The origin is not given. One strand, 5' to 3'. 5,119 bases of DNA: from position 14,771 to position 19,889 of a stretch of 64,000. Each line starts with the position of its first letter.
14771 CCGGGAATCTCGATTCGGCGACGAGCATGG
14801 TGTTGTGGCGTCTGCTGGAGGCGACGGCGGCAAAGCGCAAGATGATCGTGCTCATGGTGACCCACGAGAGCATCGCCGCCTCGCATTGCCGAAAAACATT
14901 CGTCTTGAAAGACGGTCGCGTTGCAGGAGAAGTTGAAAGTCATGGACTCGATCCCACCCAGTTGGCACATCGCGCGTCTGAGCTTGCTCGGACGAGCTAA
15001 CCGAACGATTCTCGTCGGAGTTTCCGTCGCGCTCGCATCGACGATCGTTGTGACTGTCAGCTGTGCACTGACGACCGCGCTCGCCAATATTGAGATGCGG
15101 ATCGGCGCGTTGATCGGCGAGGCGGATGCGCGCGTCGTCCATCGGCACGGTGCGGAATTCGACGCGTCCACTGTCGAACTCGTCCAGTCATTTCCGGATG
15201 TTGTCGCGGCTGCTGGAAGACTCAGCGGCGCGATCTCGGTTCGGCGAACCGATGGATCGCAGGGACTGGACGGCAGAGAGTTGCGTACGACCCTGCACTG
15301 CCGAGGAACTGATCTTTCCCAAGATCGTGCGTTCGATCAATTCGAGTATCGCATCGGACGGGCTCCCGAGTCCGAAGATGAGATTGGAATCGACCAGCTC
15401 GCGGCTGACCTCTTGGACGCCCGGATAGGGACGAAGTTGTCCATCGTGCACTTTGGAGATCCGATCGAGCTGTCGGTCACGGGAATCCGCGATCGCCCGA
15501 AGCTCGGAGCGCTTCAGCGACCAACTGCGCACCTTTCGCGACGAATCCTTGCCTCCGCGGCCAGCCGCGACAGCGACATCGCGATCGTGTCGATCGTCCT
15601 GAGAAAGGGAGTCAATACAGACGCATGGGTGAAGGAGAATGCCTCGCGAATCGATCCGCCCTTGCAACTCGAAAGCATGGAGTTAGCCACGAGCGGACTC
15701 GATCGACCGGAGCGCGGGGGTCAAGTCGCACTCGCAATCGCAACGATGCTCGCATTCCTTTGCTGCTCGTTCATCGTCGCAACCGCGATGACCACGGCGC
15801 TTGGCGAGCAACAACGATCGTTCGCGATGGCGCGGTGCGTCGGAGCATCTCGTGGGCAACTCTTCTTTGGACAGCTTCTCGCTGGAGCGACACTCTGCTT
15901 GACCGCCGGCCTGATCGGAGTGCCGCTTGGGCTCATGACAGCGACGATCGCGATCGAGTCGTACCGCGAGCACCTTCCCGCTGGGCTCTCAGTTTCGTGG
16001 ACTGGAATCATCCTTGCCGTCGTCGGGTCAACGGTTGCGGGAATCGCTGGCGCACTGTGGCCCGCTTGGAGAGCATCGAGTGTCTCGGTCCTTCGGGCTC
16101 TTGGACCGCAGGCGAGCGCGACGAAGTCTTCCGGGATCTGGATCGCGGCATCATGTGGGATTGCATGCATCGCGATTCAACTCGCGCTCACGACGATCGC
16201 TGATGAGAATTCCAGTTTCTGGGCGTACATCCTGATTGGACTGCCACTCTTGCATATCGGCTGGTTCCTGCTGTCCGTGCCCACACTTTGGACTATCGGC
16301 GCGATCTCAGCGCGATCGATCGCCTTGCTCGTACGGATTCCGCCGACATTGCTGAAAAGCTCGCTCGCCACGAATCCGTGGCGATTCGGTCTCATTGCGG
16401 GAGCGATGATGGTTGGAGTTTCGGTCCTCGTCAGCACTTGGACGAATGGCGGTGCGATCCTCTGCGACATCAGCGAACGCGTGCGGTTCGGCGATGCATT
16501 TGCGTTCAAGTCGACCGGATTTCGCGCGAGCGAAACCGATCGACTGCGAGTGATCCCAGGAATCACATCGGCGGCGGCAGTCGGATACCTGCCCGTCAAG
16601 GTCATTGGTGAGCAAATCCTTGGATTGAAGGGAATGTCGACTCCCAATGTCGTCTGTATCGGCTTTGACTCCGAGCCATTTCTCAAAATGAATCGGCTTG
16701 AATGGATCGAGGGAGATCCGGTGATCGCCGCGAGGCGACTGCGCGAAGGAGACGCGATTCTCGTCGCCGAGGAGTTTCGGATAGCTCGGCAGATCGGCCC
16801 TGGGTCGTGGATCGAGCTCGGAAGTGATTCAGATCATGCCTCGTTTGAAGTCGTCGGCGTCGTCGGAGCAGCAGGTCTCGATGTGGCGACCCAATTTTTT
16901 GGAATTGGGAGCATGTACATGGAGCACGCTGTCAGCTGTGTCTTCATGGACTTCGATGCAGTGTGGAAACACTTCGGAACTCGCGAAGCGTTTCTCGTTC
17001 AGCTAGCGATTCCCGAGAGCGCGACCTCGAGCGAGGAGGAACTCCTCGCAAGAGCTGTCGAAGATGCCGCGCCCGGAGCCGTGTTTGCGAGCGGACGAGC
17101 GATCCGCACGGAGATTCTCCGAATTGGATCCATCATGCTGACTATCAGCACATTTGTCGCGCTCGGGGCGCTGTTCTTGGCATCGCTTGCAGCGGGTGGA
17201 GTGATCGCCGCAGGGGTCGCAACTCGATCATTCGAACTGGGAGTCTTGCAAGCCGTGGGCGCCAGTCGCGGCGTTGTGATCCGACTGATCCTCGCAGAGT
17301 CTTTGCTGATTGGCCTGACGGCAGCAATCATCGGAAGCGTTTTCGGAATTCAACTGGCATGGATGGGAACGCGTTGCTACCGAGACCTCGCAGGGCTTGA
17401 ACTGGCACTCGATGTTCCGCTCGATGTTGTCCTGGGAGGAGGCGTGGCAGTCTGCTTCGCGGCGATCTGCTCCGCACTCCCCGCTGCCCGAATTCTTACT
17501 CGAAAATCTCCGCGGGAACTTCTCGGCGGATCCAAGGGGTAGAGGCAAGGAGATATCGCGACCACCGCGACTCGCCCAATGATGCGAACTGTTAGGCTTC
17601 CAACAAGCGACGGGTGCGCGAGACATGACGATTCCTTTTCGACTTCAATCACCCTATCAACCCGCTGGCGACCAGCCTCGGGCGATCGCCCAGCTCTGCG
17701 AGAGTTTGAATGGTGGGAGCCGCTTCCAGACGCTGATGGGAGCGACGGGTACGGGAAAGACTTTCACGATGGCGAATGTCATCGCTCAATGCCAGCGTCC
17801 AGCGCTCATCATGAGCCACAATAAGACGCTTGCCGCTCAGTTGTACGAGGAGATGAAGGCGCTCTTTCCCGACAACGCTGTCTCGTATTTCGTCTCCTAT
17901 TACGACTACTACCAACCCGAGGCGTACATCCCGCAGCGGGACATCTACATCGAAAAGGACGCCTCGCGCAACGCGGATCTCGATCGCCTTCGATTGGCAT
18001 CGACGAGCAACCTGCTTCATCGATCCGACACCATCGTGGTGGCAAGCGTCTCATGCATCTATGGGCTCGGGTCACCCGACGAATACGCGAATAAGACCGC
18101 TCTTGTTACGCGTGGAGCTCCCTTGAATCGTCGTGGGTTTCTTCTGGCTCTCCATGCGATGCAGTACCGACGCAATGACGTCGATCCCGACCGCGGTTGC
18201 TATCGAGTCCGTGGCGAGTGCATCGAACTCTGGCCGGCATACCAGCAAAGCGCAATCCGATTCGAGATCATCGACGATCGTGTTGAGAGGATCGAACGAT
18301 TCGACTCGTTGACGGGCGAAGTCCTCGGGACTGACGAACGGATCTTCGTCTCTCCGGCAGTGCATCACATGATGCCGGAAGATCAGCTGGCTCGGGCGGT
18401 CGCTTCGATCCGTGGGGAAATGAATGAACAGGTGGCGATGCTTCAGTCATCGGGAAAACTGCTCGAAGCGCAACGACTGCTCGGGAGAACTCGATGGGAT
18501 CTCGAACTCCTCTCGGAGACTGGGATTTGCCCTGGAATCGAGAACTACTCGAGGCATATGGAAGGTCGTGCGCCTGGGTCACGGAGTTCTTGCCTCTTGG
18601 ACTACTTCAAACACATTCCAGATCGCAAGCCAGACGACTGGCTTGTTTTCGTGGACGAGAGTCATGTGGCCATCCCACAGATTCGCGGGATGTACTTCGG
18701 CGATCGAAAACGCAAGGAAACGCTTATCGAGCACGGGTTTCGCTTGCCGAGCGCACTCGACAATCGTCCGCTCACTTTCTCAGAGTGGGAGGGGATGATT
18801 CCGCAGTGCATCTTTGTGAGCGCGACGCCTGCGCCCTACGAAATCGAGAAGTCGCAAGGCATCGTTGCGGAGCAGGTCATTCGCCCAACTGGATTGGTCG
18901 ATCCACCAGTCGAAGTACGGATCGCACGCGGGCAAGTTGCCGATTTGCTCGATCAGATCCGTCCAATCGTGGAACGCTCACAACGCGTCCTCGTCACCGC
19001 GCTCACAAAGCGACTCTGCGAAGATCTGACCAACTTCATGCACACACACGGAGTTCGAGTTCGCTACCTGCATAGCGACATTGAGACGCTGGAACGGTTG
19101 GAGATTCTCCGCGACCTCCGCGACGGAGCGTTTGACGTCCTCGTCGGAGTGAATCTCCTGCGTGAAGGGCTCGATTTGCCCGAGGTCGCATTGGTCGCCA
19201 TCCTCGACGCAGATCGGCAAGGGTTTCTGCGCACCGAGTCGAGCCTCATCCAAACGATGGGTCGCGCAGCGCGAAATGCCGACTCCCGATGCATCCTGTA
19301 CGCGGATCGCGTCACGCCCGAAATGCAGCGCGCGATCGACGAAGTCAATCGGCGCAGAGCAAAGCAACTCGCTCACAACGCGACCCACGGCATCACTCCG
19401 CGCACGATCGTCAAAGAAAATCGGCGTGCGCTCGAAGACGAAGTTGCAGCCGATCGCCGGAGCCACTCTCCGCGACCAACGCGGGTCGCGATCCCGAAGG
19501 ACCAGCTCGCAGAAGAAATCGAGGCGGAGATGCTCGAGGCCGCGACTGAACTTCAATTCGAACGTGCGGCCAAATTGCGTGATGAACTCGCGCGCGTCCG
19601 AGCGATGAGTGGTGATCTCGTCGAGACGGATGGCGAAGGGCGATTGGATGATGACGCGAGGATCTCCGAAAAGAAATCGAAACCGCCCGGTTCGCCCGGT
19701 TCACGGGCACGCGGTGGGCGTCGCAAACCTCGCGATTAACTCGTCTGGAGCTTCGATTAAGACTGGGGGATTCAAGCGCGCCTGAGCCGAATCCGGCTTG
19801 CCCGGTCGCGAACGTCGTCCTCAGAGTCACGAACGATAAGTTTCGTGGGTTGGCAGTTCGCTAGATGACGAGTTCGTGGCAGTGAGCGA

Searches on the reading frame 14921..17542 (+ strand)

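Call 21: search_protein_families(library=pfam, proteins=[window:14921-17542:+], max_evalue=0.001)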
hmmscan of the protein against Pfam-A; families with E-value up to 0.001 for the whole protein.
window:14921-17542:+ (873 aa): 1 family
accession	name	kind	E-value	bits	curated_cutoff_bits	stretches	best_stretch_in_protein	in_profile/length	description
PF02687.27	FtsX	-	4.4e-22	78.8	25.5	2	745-860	2-117/120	FtsX-like permease C-terminal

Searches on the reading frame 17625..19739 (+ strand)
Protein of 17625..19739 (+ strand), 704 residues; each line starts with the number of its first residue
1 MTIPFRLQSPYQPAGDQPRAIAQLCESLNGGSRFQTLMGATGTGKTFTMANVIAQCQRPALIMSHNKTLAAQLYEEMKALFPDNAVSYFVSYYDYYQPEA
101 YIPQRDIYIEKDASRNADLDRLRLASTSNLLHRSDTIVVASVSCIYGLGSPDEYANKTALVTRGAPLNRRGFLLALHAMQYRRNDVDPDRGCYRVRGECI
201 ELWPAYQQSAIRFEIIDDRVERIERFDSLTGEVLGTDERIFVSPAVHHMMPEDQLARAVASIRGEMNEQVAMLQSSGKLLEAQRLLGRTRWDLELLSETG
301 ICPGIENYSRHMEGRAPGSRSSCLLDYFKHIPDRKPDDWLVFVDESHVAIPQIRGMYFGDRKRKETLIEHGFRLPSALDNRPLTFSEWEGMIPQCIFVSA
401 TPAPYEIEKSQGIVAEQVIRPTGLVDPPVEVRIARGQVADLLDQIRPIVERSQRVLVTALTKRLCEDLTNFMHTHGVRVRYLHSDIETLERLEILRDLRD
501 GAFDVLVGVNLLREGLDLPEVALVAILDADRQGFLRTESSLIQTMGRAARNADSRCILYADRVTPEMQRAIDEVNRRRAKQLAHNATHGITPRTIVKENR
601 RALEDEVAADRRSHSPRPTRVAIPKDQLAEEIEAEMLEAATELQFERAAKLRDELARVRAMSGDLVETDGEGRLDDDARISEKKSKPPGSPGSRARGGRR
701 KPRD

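Call 21: search_protein_families(library=pfam, proteins=[window:17625-19739:+], max_evalue=0.001)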
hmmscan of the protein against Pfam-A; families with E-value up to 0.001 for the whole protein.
window:17625-19739:+ (704 aa): 6 families
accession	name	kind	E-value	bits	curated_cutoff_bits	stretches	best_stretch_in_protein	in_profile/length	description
PF17757.6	UvrB_inter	-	2.8e-22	79.1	22.9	1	162-247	4-90/91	UvrB interaction domain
PF00271.37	Helicase_C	-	1.1e-19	71.1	23.5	1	445-551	10-109/110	Helicase conserved C-terminal domain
PF12344.14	UvrB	-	7.7e-19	67.7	27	1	558-598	1-41/43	Ultra-violet resistance protein B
PF04851.21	ResIII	-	4e-10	40.3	22.5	1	16-87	7-83/164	Type III restriction enzyme, res subunit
PF02151.25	UVR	-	7.8e-07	29.1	21.5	1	627-660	2-35/36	UvrB/uvrC motif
PF00270.35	DEAD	-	0.00014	22.1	26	0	36-83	18-71/167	DEAD/DEAH box helicase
